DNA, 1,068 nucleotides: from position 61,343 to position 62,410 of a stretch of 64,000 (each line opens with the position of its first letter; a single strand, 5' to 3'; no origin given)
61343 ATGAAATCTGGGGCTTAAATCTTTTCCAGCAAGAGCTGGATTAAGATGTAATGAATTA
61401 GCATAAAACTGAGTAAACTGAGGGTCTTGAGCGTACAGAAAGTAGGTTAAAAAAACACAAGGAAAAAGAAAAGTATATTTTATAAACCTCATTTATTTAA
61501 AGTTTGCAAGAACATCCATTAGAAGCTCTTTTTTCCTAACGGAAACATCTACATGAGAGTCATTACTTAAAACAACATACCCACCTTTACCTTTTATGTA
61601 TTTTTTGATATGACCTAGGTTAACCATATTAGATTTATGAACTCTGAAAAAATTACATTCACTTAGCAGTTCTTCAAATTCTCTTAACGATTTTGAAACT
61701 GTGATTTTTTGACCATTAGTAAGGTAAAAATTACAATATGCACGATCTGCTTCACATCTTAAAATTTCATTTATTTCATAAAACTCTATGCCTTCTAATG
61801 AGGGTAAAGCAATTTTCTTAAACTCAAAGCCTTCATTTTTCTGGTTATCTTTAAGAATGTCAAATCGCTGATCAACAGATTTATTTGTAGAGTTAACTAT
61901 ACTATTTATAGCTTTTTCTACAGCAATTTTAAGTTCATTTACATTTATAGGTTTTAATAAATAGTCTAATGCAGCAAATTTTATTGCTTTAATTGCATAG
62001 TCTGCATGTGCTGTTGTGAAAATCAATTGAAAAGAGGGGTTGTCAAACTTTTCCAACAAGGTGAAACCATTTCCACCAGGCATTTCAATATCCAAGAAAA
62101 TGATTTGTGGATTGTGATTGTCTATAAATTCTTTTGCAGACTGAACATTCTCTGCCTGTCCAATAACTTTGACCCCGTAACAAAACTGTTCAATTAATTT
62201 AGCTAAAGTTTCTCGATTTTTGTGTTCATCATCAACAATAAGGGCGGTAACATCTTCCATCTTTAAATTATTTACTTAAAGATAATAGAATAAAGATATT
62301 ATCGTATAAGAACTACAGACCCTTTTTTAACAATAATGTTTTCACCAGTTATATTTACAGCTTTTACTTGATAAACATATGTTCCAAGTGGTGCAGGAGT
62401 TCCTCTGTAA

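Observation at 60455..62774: Mini type-B-CTD protein + orphan LytTR regulator + PorP/SprF: a possible T9SS-coupled autoinduction or signalling module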

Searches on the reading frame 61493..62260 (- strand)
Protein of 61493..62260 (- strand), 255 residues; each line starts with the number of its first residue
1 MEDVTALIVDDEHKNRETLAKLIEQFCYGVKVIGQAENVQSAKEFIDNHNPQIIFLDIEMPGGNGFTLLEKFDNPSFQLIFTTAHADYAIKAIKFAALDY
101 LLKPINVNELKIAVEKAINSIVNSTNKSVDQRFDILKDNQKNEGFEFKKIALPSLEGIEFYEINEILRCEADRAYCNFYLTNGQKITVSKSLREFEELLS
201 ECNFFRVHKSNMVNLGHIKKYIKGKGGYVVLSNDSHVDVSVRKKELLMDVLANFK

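Call 3: search_protein_families(library=pfam, proteins=[window:61493-62260:-], max_evalue=0.01)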
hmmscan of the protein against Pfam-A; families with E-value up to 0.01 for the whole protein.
window:61493-62260:- (255 aa): 3 families
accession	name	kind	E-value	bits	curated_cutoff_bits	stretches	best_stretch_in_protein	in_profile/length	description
PF00072.30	Response_reg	-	1.3e-22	80.5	30.2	1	7-114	2-110/111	Response regulator receiver domain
PF04397.21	LytTR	-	6.2e-15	55.7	22.6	1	158-250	3-96/98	LytTr DNA-binding domain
PF17979.7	zf-CRD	-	0.0011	19.8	26.3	1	172-226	45-99/158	Cysteine rich domain with multizinc binding regions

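Call 4: search_protein_families(library=ncbifam, proteins=[window:61493-62260:-], max_evalue=0.01)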
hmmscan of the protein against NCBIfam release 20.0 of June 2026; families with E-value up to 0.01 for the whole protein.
window:61493-62260:- (255 aa): 80 families (the best 25 are shown)
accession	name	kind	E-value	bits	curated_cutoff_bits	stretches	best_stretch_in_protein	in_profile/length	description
NF008677.0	PRK11697.1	equivalog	4.4e-31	108.1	246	1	4-247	2-231/238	two-component system response regulator BtsR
NF010684.1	PRK14084.1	equivalog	3.3e-27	95.8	375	1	5-220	2-219/254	response regulator transcription factor LytR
TIGR01818.1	ntrC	equivalog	3.6e-15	55.7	558.6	1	7-131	2-127/463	nitrogen regulation protein NR(I)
NF001965.0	PRK00742.1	subfamily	6.2e-15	55.3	293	1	2-131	2-133/357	chemotaxis-specific protein-glutamate methyltransferase CheB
NF008469.0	PRK11361.1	equivalog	6.6e-14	51.4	714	1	6-119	7-121/461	acetoacetate metabolism transcriptional regulator AtoC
NF047793.1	ResRegPgtA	equivalog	1.4e-13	50.5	650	1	4-120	6-123/414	two-component system response regulator PgtA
NF006900.1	PRK09390.1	equivalog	7.9e-13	48.4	255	1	3-132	4-133/203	response regulator FixJ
NF008378.0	PRK11173.1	equivalog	8e-13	48.3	334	1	1-139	1-140/238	two-component system response regulator ArcA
NF040749.1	tetrathio_RR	equivalog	8.8e-13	48.4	290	1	8-141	4-139/191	tetrathionate respiration response regulator TtrR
NF007467.0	PRK10046.1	equivalog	1.6e-12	47.5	264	1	3-133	4-143/226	two-component response regulator DpiA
NF041946.1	LuxO_transreg_Vib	equivalog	5.9e-12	45.1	800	1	38-131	28-125/463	quorum-sensing sigma-54 dependent transcriptional regulator LuxO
NF008176.1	PRK10923.1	equivalog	7.9e-12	44.5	620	1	5-123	5-124/469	nitrogen regulation protein NR(I)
NF033791.1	ActR_PrrA_rreg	equivalog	8.3e-12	45.4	250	1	4-120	2-119/173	ActR/PrrA/RegA family redox response regulator transcription factor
NF007935.0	PRK10651.1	equivalog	9.8e-12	44.5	250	1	2-119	5-125/216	two-component system response regulator NarL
NF051870.1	NAssimRespRegNtrX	equivalog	1.2e-11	44.2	600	1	6-120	4-121/452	nitrogen assimilation response regulator NtrX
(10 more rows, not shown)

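Call 14: find_encoding_contigs(protein=window:61493-62260:-, flank=10000, max_places=10)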
Protein window:61493-62260:- (255 aa): 17 contigs read that carry it; 10 places shown.
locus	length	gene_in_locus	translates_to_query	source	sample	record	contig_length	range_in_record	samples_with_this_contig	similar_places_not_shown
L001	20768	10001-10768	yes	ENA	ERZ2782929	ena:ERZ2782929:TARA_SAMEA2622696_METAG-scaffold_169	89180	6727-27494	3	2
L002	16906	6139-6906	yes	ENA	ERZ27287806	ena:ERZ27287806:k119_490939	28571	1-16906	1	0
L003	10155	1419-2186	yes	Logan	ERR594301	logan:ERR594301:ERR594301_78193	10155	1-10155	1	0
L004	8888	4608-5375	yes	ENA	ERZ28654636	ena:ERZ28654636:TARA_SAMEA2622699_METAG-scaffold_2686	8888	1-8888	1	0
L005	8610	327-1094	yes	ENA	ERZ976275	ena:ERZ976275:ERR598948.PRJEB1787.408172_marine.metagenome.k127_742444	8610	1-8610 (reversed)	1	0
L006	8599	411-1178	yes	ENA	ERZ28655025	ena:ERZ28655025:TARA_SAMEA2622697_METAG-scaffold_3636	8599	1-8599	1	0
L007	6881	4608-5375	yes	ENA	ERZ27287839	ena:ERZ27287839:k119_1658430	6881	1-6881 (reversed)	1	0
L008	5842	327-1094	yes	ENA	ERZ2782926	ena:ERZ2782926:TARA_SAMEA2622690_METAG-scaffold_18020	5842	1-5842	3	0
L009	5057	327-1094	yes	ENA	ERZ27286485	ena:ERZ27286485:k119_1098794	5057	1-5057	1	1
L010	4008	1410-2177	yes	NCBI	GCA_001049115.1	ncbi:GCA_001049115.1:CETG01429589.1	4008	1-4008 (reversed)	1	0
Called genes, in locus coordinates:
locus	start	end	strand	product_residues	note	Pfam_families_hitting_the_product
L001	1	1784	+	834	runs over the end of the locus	PF08757:CotH, PF13229:Beta_helix (weak)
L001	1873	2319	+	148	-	-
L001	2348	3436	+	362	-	PF00072:Response_reg, PF06580:His_kinase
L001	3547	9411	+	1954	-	PF18911:PKD_4, PF18911:PKD_4, PF00801:PKD, PF18911:PKD_4, PF00801:PKD, PF18911:PKD_4, PF18911:PKD_4, PF18911:PKD_4, +8 more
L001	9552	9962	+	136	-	PF13585:CHU_C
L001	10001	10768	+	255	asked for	PF00072:Response_reg, PF04397:LytTR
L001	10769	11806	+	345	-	PF11751:PorP_SprF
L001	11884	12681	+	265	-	PF00582:Usp (weak)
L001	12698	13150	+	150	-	PF08534:Redoxin, PF00578:AhpC-TSA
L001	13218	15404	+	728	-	PF14583:Pectate_lyase22 (faint), PF00930:DPPIV_N, PF01738:DLH, PF02129:Peptidase_S15, PF20434:BD-FAE (weak), PF00561:Abhydrolase_1 (weak), PF12697:Abhydrolase_6 (weak), PF00326:Peptidase_S9, +3 more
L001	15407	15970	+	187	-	PF03190:Thioredox_DsbH, PF13899:Thioredoxin_7 (weak)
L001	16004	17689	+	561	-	PF07885:Ion_trans_2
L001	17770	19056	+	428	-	PF00285:Citrate_synt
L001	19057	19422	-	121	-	PF11009:BrxC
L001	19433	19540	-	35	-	-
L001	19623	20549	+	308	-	PF05343:Peptidase_M42, PF01546:Peptidase_M20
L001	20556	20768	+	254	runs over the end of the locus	PF08239:SH3_3, PF18348:SH3_16, PF00877:NLPC_P60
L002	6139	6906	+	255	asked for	PF00072:Response_reg, PF04397:LytTR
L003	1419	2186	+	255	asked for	PF00072:Response_reg, PF04397:LytTR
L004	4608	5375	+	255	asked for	PF00072:Response_reg, PF04397:LytTR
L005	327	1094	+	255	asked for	PF00072:Response_reg, PF04397:LytTR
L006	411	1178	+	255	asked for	PF00072:Response_reg, PF04397:LytTR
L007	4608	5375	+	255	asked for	PF00072:Response_reg, PF04397:LytTR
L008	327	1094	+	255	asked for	PF00072:Response_reg, PF04397:LytTR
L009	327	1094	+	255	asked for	PF00072:Response_reg, PF04397:LytTR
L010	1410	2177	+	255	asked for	PF00072:Response_reg, PF04397:LytTR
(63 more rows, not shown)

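Call 59: search_protein_families(library=pfam, proteins=[L001:2348-3436:+, L001:1807-2319:+, L001:3547-9411:+], max_evalue=0.01)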
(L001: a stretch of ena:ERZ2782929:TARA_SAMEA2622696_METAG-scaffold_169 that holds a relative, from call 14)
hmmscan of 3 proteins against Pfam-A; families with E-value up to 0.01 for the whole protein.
L001:2348-3436:+ (362 aa): 3 families
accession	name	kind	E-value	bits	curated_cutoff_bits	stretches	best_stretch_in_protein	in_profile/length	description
PF00072.30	Response_reg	-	5.1e-28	97.9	30.2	1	4-114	1-109/111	Response regulator receiver domain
PF06580.19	His_kinase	-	1.3e-20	73.9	25.2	1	151-230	2-81/81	Histidine kinase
PF02518.31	HATPase_c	-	0.00081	20.2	26.4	1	251-357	9-108/111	Histidine kinase-, DNA gyrase B-, and HSP90-like ATPase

L001:1807-2319:+ (170 aa): 0 families

L001:3547-9411:+ (1954 aa): 3 families
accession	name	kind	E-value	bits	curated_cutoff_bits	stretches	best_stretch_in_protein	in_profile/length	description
PF18911.6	PKD_4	-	3.2e-160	521.1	27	14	542-589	30-77/85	PKD domain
PF00801.26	PKD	-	4e-104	341.2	23.5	13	1202-1244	26-70/80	PKD domain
PF16820.11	PKD_3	-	3.4e-10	40.1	26.3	1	1732-1783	16-68/68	PKD-like domain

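Call 83: search_protein_families(library=ncbifam, proteins=[L001:1807-2319:+, L001:2348-3436:+], max_evalue=1)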
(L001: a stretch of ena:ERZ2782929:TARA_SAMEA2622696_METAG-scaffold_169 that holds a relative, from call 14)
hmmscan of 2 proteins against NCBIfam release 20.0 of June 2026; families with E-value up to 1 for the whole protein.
L001:1807-2319:+ (170 aa): 0 families

L001:2348-3436:+ (362 aa): 106 families (the best 25 are shown)
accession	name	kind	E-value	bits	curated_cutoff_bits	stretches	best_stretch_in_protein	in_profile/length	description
NF040689.1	MtrAB_MtrA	equivalog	2.3e-23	82.7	300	1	4-146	1-137/219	MtrAB system response regulator MtrA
NF006900.1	PRK09390.1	equivalog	2.7e-23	82.6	255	1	3-137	6-138/203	response regulator FixJ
TIGR02154.1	PhoB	equivalog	1e-22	80.6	296.2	1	3-146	4-145/226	phosphate regulon transcriptional regulator PhoB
NF007135.0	PRK09581.1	equivalog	1.3e-22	80.3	474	1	3-146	4-145/457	PleD family two-component system response regulator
NF053854.1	RespRegPhoBBctds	equivalog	1.3e-22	80.2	270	1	4-145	1-143/225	two-component system response regulator PhoB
NF041733.1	resp_reg_CseB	equivalog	1.6e-20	73.5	350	1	3-133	2-127/228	two-component system response regulator CseB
NF008296.0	PRK11083.1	equivalog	4.8e-20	71.9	273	1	2-155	4-152/228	two-component system response regulator CreB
NF047793.1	ResRegPgtA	equivalog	5.7e-20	71.5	650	1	3-127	7-129/414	two-component system response regulator PgtA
NF033117.2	vanR_ACDEGLN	exception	6.2e-20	71.7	350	1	4-138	1-136/226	VanR-ABDEGLN family response regulator transcription factor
NF008199.0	PRK10955.1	equivalog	1e-19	71.4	341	1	1-132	1-127/232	envelope stress response regulator transcription factor CpxR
NF053512.1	nitric_RR_NosR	exception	2e-19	70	400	1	4-137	1-133/422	response regulator c-di-GMP phosphodiesterase, NosR family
TIGR01818.1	ntrC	equivalog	3.1e-19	69.1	558.6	1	4-131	1-126/463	nitrogen regulation protein NR(I)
NF051850.1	RespRegRprY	equivalog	4.4e-19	68.8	370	1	3-146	6-147/234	response regulator transcription factor RprY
NF007005.1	PRK09468.1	equivalog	4.7e-19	68.7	331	1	2-124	4-124/237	osmolarity response regulator transcription factor OmpR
NF047654.1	DiguCycDgcRLepto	equivalog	6.4e-19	68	500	1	2-134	3-134/295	diguanylate cyclase DgcR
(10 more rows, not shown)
